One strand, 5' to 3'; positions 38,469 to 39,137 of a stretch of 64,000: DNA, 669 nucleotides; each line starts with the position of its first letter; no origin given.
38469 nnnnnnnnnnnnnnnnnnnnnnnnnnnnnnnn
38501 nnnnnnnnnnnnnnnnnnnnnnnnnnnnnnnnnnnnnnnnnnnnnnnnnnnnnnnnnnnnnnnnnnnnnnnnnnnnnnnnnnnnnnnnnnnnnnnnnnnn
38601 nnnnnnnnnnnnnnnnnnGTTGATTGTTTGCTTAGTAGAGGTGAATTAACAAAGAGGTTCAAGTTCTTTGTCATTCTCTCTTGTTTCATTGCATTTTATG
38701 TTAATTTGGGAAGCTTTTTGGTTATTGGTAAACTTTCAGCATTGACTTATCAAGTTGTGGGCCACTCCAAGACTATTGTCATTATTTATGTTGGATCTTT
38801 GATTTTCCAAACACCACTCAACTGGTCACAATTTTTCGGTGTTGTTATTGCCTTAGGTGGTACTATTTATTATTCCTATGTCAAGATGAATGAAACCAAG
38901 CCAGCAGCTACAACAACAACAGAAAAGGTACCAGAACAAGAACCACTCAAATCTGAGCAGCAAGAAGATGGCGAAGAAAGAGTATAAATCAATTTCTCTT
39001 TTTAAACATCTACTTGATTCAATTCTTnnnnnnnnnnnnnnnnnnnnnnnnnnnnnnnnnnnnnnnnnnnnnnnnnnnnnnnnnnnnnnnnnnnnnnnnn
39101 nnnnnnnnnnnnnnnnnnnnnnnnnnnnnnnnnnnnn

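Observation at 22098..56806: Recurrent composite E2F-like promoter motif (ATCGA - N3-10 - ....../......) upstream of cell-cycle and centriole genes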

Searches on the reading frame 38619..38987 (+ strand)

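Call 25: search_protein_families(library=pfam, proteins=[window:38619-38987:+], max_evalue=0.001)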
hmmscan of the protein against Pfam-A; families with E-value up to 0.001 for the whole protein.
window:38619-38987:+ (122 aa): 3 families
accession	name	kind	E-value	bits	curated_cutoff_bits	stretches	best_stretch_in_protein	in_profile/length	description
PF03151.22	TPT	-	2e-09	37.7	30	1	11-86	216-291/291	Triose-phosphate Transporter family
PF08449.17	UAA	-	0.00039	20.1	26.2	1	17-89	239-311/311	UAA transporter family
PF00892.27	EamA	-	0.00071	20.3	28.2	1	12-85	60-133/135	EamA-like transporter family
